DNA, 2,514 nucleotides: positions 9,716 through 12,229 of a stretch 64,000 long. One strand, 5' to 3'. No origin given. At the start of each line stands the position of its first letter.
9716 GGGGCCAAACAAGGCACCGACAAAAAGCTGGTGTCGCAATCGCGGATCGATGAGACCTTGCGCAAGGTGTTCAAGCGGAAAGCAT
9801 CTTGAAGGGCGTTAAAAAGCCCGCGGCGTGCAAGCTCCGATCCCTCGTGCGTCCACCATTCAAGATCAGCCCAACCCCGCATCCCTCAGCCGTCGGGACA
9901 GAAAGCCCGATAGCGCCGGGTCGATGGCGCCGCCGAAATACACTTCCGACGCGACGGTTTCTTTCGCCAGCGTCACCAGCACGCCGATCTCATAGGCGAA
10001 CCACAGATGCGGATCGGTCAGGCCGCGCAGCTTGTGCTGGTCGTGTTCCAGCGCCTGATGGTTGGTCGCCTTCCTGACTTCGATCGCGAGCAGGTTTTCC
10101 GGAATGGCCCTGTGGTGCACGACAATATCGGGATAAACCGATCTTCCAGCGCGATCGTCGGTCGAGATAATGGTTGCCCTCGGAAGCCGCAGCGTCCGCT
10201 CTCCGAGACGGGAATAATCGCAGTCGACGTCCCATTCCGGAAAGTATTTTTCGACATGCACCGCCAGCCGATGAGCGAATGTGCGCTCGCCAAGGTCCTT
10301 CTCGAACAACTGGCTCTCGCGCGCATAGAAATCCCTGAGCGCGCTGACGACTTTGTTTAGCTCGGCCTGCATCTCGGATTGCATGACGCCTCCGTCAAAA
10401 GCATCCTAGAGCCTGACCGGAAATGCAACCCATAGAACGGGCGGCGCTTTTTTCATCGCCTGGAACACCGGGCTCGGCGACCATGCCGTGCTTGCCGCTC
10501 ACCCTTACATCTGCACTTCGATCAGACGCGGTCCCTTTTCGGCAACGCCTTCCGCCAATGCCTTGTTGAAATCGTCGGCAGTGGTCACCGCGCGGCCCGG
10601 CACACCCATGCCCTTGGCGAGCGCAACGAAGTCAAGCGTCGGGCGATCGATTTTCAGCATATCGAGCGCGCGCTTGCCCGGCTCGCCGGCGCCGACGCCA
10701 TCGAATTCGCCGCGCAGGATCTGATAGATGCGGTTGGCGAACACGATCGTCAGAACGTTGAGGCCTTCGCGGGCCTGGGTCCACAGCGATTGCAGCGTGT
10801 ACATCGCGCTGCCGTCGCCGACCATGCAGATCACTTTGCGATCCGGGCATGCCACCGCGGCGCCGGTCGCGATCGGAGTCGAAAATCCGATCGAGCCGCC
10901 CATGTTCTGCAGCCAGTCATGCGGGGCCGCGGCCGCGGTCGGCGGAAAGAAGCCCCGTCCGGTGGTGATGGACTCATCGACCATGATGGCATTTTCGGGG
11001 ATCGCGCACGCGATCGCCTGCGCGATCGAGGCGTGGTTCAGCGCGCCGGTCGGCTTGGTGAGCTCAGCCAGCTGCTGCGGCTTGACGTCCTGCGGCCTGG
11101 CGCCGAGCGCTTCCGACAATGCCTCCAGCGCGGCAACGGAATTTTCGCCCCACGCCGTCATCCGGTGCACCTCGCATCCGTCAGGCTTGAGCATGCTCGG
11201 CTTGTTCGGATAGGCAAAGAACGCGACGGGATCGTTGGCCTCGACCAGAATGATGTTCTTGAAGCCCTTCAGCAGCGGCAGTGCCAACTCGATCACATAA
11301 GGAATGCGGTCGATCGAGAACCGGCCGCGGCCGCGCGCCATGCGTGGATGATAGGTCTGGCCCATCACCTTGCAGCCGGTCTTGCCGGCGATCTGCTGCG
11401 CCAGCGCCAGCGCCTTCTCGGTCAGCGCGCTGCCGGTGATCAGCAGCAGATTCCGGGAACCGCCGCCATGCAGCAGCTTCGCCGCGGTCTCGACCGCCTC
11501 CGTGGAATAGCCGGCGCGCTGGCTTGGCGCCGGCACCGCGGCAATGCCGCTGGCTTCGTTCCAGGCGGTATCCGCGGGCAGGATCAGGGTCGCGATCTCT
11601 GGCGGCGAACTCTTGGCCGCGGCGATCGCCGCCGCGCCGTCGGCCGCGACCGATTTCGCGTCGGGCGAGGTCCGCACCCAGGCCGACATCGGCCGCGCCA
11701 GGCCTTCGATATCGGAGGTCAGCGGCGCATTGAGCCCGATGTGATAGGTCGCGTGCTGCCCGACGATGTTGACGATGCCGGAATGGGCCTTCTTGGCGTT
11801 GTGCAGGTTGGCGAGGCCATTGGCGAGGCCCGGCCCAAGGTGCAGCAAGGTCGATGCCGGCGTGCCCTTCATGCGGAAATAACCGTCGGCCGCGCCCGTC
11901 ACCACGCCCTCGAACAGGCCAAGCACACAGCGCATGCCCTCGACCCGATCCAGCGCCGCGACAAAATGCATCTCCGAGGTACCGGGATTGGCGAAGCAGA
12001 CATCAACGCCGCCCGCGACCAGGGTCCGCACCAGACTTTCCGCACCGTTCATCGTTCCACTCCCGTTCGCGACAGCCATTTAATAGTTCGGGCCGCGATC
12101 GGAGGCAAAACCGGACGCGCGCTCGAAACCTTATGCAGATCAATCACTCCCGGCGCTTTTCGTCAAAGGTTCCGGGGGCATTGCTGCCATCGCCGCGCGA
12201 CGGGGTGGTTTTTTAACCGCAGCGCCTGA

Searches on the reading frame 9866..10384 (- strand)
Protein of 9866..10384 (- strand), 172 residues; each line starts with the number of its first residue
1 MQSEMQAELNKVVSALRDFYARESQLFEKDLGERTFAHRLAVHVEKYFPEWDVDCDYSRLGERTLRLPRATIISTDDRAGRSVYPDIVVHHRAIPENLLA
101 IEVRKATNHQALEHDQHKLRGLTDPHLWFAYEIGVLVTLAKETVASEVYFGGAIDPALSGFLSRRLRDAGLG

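Call 4: search_protein_families(library=pfam, proteins=[window:9866-10384:-], max_evalue=0.01)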
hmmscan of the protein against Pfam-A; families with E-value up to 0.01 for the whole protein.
window:9866-10384:- (172 aa): 0 families

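Call 5: search_protein_families(library=padloc, proteins=[window:9866-10384:-], max_evalue=0.01)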
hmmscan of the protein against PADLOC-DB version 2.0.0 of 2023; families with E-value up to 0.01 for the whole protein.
window:9866-10384:- (172 aa): 1 family
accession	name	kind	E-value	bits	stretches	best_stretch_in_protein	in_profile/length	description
PDLC03986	PD-Lambda-3_A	-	1e-22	78.8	1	10-142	18-148/159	-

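Call 8: search_protein_families(library=ncbifam, proteins=[window:9866-10384:-], max_evalue=0.01)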
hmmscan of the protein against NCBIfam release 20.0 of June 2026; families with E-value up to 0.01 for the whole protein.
window:9866-10384:- (172 aa): 0 families

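Call 75: search_protein_families(library=phrogs, proteins=[window:9866-10384:-], max_evalue=0.001)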
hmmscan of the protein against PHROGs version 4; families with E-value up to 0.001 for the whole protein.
window:9866-10384:- (172 aa): 0 families

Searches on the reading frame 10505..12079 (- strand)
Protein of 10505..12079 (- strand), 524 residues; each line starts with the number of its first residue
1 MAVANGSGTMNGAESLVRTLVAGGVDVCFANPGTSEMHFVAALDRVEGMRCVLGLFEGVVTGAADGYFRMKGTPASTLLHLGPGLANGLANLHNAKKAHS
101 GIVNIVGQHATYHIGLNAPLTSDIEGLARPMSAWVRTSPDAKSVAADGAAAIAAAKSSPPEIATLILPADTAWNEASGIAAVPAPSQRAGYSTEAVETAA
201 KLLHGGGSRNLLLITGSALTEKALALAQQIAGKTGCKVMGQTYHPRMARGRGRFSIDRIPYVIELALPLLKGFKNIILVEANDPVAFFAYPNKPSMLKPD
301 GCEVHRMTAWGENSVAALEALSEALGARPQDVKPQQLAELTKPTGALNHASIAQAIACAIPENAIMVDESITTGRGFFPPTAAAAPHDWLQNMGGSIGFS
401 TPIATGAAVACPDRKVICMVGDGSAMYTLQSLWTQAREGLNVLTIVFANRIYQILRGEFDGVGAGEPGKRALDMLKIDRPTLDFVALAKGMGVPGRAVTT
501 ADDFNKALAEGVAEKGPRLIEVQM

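Call 45: search_protein_families(library=pfam, proteins=[window:10505-12079:-], max_evalue=0.001)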
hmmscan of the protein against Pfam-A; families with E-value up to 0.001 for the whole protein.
window:10505-12079:- (524 aa): 2 families
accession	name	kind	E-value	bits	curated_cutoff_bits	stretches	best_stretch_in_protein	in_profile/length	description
PF02775.26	TPP_enzyme_C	-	2.2e-30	105.9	21.9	1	385-522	17-151/151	Thiamine pyrophosphate enzyme, C-terminal TPP binding domain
PF02776.23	TPP_enzyme_N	-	2.4e-27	95.5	26.8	1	10-118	1-109/119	Thiamine pyrophosphate enzyme, N-terminal TPP binding domain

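Call 74: search_protein_families(library=padloc, proteins=[window:10505-12079:-], max_evalue=0.001)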
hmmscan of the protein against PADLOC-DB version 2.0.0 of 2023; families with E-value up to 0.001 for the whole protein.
window:10505-12079:- (524 aa): 0 families
